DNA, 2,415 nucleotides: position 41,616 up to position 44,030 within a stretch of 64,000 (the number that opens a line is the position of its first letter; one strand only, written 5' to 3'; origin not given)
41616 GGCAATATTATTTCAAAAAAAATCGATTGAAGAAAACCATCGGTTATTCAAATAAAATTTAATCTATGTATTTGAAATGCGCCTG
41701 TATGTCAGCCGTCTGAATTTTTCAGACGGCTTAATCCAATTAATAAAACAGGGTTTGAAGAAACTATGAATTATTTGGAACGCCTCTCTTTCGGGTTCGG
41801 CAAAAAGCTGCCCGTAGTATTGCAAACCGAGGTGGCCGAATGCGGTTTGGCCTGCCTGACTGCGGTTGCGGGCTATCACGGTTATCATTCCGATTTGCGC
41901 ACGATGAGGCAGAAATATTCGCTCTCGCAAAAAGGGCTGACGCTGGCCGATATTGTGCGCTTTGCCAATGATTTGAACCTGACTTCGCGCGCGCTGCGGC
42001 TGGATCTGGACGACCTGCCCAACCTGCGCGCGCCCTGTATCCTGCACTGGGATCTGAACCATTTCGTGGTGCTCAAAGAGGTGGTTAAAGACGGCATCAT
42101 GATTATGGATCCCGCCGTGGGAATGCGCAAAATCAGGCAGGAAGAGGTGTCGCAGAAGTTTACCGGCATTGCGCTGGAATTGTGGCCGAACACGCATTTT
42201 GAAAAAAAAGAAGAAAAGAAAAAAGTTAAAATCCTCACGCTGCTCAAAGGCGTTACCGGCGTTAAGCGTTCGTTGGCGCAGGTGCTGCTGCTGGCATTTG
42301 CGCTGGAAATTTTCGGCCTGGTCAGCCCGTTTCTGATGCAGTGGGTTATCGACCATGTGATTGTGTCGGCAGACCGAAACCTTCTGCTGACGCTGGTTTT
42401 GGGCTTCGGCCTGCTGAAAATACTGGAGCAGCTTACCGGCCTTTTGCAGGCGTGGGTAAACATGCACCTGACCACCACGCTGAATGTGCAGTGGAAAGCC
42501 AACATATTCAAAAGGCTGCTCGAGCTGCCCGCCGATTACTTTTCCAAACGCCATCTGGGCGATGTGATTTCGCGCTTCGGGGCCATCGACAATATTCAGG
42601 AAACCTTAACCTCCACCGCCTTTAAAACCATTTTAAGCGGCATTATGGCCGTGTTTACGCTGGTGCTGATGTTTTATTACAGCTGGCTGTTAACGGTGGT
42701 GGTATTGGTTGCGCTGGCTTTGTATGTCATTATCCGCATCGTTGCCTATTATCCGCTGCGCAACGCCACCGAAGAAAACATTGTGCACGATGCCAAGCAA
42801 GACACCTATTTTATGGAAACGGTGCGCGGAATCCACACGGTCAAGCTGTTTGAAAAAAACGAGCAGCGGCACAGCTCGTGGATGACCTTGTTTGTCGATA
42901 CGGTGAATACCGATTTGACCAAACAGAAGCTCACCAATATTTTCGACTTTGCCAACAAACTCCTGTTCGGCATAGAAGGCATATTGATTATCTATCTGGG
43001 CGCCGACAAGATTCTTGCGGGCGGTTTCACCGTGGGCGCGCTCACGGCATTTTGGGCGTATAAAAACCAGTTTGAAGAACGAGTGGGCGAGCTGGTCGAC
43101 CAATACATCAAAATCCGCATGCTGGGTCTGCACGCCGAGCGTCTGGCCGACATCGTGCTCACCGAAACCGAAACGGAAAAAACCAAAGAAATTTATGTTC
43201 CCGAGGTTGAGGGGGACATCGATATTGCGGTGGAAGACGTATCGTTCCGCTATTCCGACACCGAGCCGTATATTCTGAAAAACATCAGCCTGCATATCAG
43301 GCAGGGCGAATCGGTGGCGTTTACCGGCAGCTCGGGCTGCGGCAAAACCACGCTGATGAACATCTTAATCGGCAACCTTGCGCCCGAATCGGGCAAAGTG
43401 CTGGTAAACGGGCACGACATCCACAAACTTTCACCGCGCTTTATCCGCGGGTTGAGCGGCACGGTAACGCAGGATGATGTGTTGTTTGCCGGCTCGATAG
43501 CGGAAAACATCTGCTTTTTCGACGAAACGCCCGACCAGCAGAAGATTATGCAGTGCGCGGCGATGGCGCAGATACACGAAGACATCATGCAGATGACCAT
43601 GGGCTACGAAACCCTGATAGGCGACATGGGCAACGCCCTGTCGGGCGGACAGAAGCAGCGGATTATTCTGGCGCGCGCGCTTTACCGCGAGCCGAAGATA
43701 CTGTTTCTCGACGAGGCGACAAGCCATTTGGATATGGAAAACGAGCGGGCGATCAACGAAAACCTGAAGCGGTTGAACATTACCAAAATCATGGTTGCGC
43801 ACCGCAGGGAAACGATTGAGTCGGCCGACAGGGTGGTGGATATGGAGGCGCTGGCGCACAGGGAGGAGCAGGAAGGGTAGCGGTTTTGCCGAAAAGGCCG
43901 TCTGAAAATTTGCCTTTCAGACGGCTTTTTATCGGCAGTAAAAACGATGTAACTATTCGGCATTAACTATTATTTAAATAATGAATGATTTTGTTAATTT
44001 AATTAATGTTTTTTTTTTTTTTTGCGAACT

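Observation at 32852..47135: Large class II microcin-type locus: TolC + 17 double-glycine-leader peptide genes + CvaA + two CvaB exporters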

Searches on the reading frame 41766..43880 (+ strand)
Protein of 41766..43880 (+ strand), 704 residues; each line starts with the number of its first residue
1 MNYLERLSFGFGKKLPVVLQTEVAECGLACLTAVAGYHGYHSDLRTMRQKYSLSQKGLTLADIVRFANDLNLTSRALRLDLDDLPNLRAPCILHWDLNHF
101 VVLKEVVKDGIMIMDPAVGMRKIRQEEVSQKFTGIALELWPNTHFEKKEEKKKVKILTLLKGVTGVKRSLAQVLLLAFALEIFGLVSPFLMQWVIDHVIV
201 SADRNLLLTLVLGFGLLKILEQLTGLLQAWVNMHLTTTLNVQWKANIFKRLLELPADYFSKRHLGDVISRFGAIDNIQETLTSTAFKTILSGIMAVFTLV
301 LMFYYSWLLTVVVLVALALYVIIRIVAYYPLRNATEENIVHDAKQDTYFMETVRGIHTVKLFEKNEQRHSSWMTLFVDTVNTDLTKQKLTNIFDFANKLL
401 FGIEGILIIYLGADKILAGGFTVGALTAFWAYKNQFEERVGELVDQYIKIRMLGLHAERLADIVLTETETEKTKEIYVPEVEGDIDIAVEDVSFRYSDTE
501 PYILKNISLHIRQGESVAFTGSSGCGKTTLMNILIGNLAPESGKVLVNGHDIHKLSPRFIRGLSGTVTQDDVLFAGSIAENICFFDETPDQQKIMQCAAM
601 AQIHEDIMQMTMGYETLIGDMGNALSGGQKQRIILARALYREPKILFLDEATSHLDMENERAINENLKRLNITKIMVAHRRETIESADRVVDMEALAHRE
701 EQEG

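Call 5: search_protein_families(library=pfam, proteins=[window:41766-43880:+], max_evalue=0.01)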
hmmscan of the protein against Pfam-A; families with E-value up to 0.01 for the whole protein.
window:41766-43880:+ (704 aa): 10 families
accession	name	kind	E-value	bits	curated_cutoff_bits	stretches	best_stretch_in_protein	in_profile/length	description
PF03412.21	Peptidase_C39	-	2.4e-36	124.9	22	1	15-143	2-132/133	Peptidase C39 family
PF00664.28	ABC_membrane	-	2.1e-35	123.2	28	1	173-436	4-270/274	ABC transporter transmembrane region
PF00005.33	ABC_tran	-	1.4e-32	113.6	25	1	504-653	1-137/137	ABC transporter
PF02463.25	SMC_N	-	4.6e-08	33.2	40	1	48-695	108-213/220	RecF/RecN/SMC N terminal domain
PF03193.22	RsgA_GTPase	-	0.00068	19.9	30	1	497-544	90-136/174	RsgA GTPase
PF13481.12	AAA_25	-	0.00092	19.3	27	1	498-609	16-140/195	AAA domain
PF13173.12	AAA_14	-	0.0028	18.1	27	0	516-588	4-71/129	AAA domain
PF00004.35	AAA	-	0.0032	18.3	21.2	0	518-653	2-68/131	ATPase family associated with various cellular activities (AAA)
PF03205.20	MobB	-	0.0036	17.6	26.6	1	517-555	2-40/133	Molybdopterin guanine dinucleotide synthesis protein B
PF12775.13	AAA_7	-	0.0085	16.1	25.8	0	507-542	26-61/181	P-loop containing dynein motor region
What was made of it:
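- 41766..43880 (+): CvaB1: peptidase-containing ABC transporter (PCAT), 704 aa. C39 + ABC_membrane + ABC_tran (call 5).
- Checked: Two PCATs, 41766-43880 and 45011-47131 (+): each has Peptidase_C39 + ABC_membrane + ABC_tran (call 5).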

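Call 28: search_solved_structures(query=window:41766-43880:+, max_evalue=1e-20, show_alignments=2)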
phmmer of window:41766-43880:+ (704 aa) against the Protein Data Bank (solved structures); distinct sequences matched with E-value up to 1e-20: 287 (the best 60 are shown).
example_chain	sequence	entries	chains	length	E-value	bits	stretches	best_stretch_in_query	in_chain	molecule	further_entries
9nfi_A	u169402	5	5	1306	2.9e-102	346.5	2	247-691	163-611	Permeability Glycoprotein (P-gp)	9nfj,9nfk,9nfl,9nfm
9oe1_A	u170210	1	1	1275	1.5e-101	344.1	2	295-691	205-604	ATP-binding cassette, sub-family B (MDR/TAP), member 4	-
9ody_A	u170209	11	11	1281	1.5e-101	344.1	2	295-691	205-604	ATP-binding cassette, sub-family B (MDR/TAP), member 4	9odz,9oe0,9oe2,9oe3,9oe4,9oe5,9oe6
8sa0_A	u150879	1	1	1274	1.9e-98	333.9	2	203-693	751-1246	ATP-dependent translocase ABCB1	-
8gmg_A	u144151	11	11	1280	1.9e-98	333.9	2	203-693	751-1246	ATP-dependent translocase ABCB1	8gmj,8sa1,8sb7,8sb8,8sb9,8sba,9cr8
6qex_A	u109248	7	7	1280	2.5e-98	333.5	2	203-693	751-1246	Multidrug resistance protein 1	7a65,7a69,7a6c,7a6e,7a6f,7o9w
8y6h_A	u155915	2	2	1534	3.9e-98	332.8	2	203-693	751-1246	ATP-dependent translocase ABCB1,mNeonGreen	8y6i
6c0v_A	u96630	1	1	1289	1.2e-97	331.3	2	203-693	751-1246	Multidrug resistance protein 1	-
7niu_A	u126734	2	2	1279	8.4e-95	321.9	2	215-693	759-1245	Isoform 2 of Phosphatidylcholine translocator ABCB4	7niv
6s7p_A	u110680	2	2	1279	4.8e-94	319.3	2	215-693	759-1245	Phosphatidylcholine translocator ABCB4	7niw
6qee_A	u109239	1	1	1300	1.3e-93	317.9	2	212-693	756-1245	ABCB1HM-EQ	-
4ry2_A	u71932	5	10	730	2.7e-93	316.9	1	11-691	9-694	ABC-type bacteriocin transporter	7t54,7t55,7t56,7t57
8vp3_A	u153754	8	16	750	2.9e-93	316.8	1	11-691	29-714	ABC-type bacteriocin transporter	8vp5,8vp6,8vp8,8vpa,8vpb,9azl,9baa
4s0f_A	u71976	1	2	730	6.7e-93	315.6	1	11-691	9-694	ABC-type bacteriocin transporter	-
7sgr_J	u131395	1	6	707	3.6e-92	313.1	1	25-695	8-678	Alpha-hemolysin translocation ATP-binding protein HlyB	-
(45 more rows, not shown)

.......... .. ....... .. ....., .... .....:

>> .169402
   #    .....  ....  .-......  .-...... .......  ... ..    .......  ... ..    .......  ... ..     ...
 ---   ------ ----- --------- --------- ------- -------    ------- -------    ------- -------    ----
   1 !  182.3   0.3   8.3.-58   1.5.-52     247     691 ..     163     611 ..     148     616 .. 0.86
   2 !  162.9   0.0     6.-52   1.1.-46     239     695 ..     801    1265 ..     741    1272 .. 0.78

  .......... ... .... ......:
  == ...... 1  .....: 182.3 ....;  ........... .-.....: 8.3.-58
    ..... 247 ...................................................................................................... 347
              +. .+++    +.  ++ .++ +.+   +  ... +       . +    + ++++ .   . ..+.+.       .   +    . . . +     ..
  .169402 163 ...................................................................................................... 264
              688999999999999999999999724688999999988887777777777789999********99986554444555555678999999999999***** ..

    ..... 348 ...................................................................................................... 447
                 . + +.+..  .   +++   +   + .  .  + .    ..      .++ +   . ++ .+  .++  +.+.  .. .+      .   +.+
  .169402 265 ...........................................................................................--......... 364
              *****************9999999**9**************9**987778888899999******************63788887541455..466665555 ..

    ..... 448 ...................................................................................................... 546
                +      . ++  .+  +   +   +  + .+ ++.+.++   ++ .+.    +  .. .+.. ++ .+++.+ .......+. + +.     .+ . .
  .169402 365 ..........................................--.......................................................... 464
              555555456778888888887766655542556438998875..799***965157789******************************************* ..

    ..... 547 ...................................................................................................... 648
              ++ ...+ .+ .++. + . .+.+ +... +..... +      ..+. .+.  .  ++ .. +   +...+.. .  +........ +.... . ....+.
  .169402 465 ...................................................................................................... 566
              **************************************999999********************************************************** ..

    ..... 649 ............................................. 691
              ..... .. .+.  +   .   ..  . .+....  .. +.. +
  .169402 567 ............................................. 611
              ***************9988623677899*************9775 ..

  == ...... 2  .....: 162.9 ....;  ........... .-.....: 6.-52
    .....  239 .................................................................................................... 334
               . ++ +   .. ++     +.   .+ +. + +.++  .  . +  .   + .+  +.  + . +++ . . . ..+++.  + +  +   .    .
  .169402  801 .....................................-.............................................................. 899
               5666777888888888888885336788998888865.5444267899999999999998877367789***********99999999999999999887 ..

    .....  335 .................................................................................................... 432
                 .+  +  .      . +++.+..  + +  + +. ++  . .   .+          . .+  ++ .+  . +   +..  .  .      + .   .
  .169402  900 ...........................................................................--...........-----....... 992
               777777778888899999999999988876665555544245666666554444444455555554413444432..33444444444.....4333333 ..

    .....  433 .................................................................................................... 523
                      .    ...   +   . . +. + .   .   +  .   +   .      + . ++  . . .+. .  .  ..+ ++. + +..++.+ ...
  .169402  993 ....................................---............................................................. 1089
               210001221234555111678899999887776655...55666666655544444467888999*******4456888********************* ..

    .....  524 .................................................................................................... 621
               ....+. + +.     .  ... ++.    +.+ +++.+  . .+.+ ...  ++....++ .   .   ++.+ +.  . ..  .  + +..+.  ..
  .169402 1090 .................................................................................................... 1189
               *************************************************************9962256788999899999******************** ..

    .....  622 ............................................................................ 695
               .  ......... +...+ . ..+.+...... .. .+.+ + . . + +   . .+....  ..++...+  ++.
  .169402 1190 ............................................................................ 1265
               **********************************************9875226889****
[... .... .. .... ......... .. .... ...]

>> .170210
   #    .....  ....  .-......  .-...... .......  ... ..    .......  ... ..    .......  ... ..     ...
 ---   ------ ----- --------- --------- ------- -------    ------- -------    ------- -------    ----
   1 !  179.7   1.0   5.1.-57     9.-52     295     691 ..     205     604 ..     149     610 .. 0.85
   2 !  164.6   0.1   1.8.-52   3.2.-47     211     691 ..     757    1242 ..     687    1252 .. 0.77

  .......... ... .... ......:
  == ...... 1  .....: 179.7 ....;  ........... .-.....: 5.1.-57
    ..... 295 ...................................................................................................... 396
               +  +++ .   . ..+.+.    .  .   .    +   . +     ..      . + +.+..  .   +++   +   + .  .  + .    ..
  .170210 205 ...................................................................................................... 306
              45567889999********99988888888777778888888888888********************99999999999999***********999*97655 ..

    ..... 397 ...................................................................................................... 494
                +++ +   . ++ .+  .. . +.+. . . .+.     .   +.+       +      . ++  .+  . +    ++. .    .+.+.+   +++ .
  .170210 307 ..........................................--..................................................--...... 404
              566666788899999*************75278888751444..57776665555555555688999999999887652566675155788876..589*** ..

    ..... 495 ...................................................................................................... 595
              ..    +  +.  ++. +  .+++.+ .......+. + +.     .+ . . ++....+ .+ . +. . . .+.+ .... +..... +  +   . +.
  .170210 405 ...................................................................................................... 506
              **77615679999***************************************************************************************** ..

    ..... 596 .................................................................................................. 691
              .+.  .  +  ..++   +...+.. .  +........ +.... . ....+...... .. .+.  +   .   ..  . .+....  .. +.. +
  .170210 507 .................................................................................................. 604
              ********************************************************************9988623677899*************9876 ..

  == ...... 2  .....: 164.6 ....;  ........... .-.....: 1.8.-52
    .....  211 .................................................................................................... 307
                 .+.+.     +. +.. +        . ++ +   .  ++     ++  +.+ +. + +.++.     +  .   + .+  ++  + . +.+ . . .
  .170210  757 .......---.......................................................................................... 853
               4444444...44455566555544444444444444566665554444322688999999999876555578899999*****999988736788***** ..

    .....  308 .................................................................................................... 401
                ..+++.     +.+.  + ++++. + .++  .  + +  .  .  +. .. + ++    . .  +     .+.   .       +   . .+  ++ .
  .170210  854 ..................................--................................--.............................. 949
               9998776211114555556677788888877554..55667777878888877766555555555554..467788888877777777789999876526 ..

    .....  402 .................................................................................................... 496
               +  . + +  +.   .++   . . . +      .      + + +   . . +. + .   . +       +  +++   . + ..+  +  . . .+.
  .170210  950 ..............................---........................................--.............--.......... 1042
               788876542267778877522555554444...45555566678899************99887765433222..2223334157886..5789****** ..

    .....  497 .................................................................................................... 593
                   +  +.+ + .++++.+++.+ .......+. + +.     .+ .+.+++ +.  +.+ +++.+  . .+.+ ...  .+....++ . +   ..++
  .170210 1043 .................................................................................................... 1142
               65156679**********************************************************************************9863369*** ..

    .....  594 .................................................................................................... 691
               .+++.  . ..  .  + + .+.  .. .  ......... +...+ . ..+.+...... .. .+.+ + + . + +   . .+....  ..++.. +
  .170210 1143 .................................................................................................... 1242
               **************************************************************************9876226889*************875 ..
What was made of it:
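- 41766..43880 (+): Full-length match to PCAT1 4ry2, 2.7e-93 (call 28).
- On Peptidase-containing ABC transporter (PCAT / CvaB-ComA-LagD family): End-to-end match to PCAT1 4ry2 (call 28).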

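Call 31: search_protein_families(library=ncbifam, proteins=[window:41766-43877:+], max_evalue=1)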
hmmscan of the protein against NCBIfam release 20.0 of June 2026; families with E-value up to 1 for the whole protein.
window:41766-43877:+ (704 aa): 200 families (the best 25 are shown)
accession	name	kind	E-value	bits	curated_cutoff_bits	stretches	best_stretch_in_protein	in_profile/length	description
TIGR03796.1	NHLM_micro_ABC1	equivalog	1.3e-147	493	853.3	1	14-694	1-685/710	NHLP family bacteriocin export ABC transporter peptidase/permease/ATPase subunit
TIGR01846.1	type_I_sec_HlyB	subfamily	9.6e-133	443.9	725.55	1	27-694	1-665/694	type I secretion system permease/ATPase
TIGR03797.1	NHLM_micro_ABC2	equivalog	1.9e-119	400.2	709.4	1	62-694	34-658/686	NHLP bacteriocin export ABC transporter permease/ATPase subunit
TIGR03375.1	type_I_sec_LssB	subfamily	8.4e-109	364.8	693.1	1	28-694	4-675/696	type I secretion system permease/ATPase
TIGR01193.1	bacteriocin_ABC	subfamily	1.1e-104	351.4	523.85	1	22-694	3-682/708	peptide cleavage/export ABC transporter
TIGR00958.1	3a01208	subfamily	8.1e-85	285.5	874.6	1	142-692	134-685/711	antigen peptide transporter 2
NF045998.1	cleave_ABC_plasm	equivalog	2.9e-84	283.6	500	1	20-685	2-665/673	Mbov_0121 family peptidase domain-containing ABC transporter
TIGR02203.1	MsbA_lipidA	equivalog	1.1e-83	281.7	602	1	189-694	35-542/572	lipid A export permease/ATP-binding protein MsbA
TIGR02204.1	MsbA_rel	hypoth_equivalog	1.7e-82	277.9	780.4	1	170-694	22-548/576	ABC transporter, permease/ATP-binding protein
TIGR01842.1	type_I_sec_PrtD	subfamily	7.7e-75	252.5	510.15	1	164-694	2-527/544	type I secretion system permease/ATPase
NF052233.1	CphA_assoc_ABC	equivalog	4.8e-72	243.4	880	1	147-694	163-716/766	cyanophycin metabolism-associated ABC transporter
NF045513.1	HepA_fam_ABC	equivalog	1.5e-67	228.4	725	1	225-695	112-583/610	heterocyst formation ABC transporter subunit HepA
TIGR02857.1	CydD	equivalog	1.4e-65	222.3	435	2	478-693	320-529/529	thiol reductant ABC exporter subunit CydD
NF008381.0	PRK11176.1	equivalog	3.6e-64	217.2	867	1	190-694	47-552/582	lipid A ABC transporter ATP-binding protein/permease MsbA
NF010178.0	PRK13657.1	equivalog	3.7e-63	213.9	733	1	167-694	17-543/588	glucan ABC transporter ATP-binding protein/ permease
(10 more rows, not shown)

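Call 32: find_encoding_contigs(protein=window:41766-43877:+, flank=10000, max_places=6)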
Protein window:41766-43877:+ (704 aa): no gene with exactly this product is on record in the collection.
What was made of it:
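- Tried and rejected: Exact look-up of CvaB1: not on record in the assembly index (call 32).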

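Call 49: search_dna_similar(query=window:41766-43877:+, collection=plasmids, mode=protein, max_rows=25, max_evalue=1e-50)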
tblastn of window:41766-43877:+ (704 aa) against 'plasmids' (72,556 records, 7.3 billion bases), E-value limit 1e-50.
Records with a match: 2445; places in all: 2559; records where one place covers at least 80% of the query: 1537.
Best place of each record, by identity: 60-80% 2; <60% 2443.
By first word of the organism name: Escherichia 1144; Klebsiella 230; Salmonella 198; Rhizobium 140; Ralstonia 134; Bacillus 98; Pantoea 52; Serratia 49; Burkholderia 42; Clostridium 41; and 98 more.
By predicted mobility (MOB-suite, as given by PLSDB): conjugative 1212; non-mobilizable 805; mobilizable 428.
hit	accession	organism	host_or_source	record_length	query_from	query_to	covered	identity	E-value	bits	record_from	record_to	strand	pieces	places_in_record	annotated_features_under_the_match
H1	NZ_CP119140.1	Neisseria gonorrhoeae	Homo sapiens,whole organism,blood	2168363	1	693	98%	69.3%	0e+0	909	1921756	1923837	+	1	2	none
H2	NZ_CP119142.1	Neisseria gonorrhoeae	Homo sapiens,whole organism,synovial ...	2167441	1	693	98%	69.3%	0e+0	909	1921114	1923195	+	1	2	none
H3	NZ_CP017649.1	Acinetobacter baumannii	Homo sapiens,cell culture,sputum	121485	1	693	98%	57.8%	0e+0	724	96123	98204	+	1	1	peptidase domain-containing ABC transporter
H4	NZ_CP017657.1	Acinetobacter baumannii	Homo sapiens,cell culture,wound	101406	1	693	98%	57.8%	0e+0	724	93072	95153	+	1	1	peptidase domain-containing ABC transporter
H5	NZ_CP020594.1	Acinetobacter baumannii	Homo sapiens,sputum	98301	1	693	98%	57.8%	0e+0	724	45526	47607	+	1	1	peptidase domain-containing ABC transporter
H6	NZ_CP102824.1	Acinetobacter baumannii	Homo sapiens,cell culture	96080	1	693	98%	57.8%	0e+0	724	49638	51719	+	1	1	peptidase domain-containing ABC transporter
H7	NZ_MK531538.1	Acinetobacter baumannii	-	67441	1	693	98%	57.8%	0e+0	724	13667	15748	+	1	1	peptidase domain-containing ABC transporter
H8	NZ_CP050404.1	Acinetobacter baumannii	Homo sapiens,sputum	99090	1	693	98%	57.8%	0e+0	724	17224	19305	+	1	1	peptidase domain-containing ABC transporter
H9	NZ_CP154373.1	Acinetobacter baumannii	Homo sapiens,Carriage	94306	1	693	98%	57.8%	0e+0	724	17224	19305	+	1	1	peptidase domain-containing ABC transporter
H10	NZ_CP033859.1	Acinetobacter sp. FDAARGOS_493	Homo sapiens,UCC isolate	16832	1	693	98%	56.6%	0e+0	722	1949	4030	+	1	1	peptidase domain-containing ABC transporter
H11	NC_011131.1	Moraxella catarrhalis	-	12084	1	693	98%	55.0%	0e+0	698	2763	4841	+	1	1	peptidase domain-containing ABC transporter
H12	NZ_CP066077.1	Paraburkholderia ginsengisoli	-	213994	1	691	98%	54.6%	0e+0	680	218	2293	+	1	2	peptidase domain-containing ABC transporter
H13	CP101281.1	Burkholderia sp. FXe9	bacteria,soil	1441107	1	691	98%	54.0%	0e+0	700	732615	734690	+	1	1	peptidase domain-containing ABC transporter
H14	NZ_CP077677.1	Klebsiella sp. PL-2018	Ceratitis capitata,whole organism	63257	1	694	99%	49.9%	0e+0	640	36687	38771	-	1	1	peptidase domain-containing ABC transporter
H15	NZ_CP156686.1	Burkholderia stagnalis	Bacterial cells,soils collected in ...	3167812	1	701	100%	48.6%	0e+0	614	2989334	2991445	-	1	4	none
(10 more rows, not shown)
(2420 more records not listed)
